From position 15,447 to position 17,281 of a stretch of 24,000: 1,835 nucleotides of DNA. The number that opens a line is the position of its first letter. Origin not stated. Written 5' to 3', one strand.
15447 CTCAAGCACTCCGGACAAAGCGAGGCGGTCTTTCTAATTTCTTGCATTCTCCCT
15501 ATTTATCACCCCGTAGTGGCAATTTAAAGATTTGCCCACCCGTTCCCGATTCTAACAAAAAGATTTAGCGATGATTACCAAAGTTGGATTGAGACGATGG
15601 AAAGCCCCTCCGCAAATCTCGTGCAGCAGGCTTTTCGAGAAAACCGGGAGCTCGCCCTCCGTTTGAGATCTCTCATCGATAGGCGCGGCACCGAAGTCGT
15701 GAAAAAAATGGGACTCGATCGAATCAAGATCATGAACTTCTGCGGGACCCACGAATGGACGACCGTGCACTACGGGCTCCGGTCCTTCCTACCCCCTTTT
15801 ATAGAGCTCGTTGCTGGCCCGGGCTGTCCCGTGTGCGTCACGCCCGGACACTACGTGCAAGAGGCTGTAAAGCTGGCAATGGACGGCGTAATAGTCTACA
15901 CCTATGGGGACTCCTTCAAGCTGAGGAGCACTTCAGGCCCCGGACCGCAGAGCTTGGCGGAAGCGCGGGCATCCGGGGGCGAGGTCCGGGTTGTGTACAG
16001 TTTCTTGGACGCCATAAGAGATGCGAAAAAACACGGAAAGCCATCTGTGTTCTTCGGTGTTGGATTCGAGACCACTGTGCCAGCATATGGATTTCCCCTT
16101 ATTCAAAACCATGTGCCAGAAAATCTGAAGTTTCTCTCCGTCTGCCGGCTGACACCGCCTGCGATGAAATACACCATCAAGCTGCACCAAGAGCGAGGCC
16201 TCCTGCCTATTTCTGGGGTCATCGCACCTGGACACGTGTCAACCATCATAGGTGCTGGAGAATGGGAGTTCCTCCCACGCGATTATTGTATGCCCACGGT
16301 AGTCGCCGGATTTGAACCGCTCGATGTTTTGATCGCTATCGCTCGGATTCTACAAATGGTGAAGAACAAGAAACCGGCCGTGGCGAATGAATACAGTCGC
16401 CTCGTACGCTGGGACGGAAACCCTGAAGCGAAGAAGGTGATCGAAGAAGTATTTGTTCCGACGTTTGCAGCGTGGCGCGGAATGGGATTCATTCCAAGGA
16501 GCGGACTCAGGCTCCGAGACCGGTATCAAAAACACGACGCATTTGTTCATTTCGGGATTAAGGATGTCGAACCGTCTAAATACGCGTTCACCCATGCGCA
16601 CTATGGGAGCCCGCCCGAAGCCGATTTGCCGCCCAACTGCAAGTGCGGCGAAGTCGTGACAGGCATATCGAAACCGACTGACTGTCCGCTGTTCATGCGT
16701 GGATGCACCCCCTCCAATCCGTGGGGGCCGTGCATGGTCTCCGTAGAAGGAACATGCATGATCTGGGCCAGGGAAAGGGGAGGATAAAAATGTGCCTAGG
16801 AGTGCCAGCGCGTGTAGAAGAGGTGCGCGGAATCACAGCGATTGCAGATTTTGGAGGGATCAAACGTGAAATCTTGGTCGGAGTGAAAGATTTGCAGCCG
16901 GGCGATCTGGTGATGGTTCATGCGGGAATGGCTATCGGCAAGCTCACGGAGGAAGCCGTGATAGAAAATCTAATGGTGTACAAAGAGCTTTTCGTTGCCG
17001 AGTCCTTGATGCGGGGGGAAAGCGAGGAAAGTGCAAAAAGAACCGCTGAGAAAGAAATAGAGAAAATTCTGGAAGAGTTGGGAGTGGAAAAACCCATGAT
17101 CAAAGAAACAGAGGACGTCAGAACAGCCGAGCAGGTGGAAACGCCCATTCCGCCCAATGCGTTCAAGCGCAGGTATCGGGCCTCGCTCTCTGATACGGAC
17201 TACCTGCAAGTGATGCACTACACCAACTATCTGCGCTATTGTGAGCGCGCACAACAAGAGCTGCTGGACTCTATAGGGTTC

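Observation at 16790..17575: HypC fused to a 4HBT-type acyl-CoA thioesterase domain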

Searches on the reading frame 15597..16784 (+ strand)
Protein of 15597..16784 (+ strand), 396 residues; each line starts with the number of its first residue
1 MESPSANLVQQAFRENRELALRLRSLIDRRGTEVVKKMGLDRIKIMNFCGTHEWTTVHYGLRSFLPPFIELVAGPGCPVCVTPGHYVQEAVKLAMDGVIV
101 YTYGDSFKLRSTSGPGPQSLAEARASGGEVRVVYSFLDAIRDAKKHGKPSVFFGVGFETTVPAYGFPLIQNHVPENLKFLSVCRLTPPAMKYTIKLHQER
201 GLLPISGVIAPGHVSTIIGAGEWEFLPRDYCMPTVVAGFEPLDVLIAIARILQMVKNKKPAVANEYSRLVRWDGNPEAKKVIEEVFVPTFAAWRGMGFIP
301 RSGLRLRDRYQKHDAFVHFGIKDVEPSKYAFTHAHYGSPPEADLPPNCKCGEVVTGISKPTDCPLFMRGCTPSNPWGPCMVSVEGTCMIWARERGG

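Call 4: search_protein_families(library=pfam, proteins=[window:15597-16784:+], max_evalue=0.01)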
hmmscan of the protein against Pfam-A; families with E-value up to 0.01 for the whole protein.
window:15597-16784:+ (396 aa): 1 family
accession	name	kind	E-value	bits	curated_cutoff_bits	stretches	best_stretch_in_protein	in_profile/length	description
PF01924.21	HypD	-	1.4e-120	403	25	1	40-392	17-349/351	Hydrogenase formation hypA family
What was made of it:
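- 15597..16787 (+): hypD (396 aa), 2 nt upstream of the fusion gene. It is the [4Fe-4S] scaffold partner of HypC. Pfam HypD E 1e-120 (call 4).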

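Call 32: search_solved_structures(query=window:15597-16784:+, max_evalue=0.00001, show_alignments=2)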
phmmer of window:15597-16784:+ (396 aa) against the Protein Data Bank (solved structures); distinct sequences matched with E-value up to 0.00001: 1.
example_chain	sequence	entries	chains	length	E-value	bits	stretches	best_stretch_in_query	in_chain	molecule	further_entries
2z1d_A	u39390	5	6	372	3.2e-80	273.3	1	16-391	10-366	Hydrogenase expression/formation protein hypD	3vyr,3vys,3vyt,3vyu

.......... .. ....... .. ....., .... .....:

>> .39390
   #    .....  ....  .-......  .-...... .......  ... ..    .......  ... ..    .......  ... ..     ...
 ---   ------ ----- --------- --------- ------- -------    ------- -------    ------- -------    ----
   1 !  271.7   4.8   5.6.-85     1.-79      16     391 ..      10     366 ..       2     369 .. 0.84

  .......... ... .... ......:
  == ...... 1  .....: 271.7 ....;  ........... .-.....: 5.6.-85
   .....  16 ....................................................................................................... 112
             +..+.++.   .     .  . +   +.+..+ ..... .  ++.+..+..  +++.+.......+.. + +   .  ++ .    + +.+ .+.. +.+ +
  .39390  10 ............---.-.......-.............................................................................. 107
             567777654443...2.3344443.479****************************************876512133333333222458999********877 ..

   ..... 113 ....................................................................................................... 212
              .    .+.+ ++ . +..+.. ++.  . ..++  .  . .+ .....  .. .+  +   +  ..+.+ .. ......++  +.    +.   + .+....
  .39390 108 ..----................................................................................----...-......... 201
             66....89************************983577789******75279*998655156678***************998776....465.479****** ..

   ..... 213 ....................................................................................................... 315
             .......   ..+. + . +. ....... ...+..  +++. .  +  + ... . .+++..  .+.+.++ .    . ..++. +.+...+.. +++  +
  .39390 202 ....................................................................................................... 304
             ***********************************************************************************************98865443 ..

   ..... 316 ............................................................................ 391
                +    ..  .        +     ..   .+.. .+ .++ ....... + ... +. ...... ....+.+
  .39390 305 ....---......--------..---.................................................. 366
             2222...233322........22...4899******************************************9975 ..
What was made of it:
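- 15597..16787 (+): PDB 2z1d T. kodakarensis HypD matches at E 3e-80 (call 32).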

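Call 34: search_protein_families(library=ncbifam, proteins=[window:15597-16784:+], max_evalue=0.001)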
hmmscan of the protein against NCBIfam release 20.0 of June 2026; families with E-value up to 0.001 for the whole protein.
window:15597-16784:+ (396 aa): 1 family
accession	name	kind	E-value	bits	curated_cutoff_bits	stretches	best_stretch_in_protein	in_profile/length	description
TIGR00075.1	hypD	equivalog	2.7e-104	349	192.8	1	20-394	16-367/372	hydrogenase formation protein HypD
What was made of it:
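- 15597..16787 (+): NCBIfam hypD equivalog scores 349 bits against a cutoff of 192.8 (call 34).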

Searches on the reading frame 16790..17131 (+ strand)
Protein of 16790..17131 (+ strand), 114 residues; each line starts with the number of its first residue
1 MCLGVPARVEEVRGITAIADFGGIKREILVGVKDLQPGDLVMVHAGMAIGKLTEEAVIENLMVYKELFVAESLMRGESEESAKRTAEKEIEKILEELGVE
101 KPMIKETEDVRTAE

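Call 33: search_solved_structures(query=window:16790-17131:+, max_evalue=1, show_alignments=3)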
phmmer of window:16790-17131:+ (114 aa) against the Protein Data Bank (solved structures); distinct sequences matched with E-value up to 1: 7.
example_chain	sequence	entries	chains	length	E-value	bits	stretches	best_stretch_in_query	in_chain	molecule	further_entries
2z1c_A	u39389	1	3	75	1.1e-14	57.7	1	1-67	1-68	Hydrogenase expression/formation protein HypC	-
3vyr_A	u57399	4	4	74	6.4e-14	55.3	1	2-67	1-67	Hydrogenase expression/formation protein HypC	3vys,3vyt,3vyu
2ot2_A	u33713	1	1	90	0.00061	23.3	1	1-71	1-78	Hydrogenase isoenzymes formation protein hypC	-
3d3r_A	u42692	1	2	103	0.0014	22.1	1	1-68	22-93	Hydrogenase assembly chaperone hypC/hupF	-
1tfe_A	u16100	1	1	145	0.052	17.1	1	53-107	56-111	ELONGATION FACTOR TS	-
1aip_C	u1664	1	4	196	0.076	16.5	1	53-107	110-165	ELONGATION FACTOR TS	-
1rkq_A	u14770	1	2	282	0.22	15.1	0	7-49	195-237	Hypothetical protein yidA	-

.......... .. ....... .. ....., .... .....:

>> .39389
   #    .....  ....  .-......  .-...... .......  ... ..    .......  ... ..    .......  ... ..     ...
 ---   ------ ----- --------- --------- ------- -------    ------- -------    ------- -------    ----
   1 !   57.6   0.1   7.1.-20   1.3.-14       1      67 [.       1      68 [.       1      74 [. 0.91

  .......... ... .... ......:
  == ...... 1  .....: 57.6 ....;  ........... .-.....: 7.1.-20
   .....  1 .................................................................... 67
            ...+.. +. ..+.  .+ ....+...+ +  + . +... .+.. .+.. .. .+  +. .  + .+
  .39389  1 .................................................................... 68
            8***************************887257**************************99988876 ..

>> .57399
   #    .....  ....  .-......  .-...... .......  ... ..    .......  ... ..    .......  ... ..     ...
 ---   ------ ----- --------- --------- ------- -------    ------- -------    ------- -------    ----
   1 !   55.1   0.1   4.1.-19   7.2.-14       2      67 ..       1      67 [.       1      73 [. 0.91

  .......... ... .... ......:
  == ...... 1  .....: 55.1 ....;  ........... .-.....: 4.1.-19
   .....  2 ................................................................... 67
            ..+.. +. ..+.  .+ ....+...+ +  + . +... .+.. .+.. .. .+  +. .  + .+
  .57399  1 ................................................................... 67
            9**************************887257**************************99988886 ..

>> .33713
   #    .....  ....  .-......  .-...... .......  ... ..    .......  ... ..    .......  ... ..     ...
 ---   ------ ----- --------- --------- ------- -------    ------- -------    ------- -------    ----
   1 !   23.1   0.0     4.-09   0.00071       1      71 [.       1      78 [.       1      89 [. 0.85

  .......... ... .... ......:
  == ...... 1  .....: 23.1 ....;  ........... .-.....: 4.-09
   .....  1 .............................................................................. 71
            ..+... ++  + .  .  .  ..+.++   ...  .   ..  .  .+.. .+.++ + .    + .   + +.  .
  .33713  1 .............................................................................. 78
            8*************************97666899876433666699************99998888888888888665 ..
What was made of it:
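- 16790..17005 (+): HypC domain (residues 1-72). It is a beta-barrel plus C-terminal helix, with Cys2 at 16793-16795 and His44 at 16919-16921. TkHypC 2z1c matches at E 1e-14 over residues 1-67 (call 33).
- On HypC/HybG/HupF family (PF01455, TIGR00074): Sequence matches to solved HypC structures 2z1c, 3vyr and 2ot2 (call 33).
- Other hyperthermophiles manage with a 75-aa HypC, for example T. kodakarensis (call 33).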
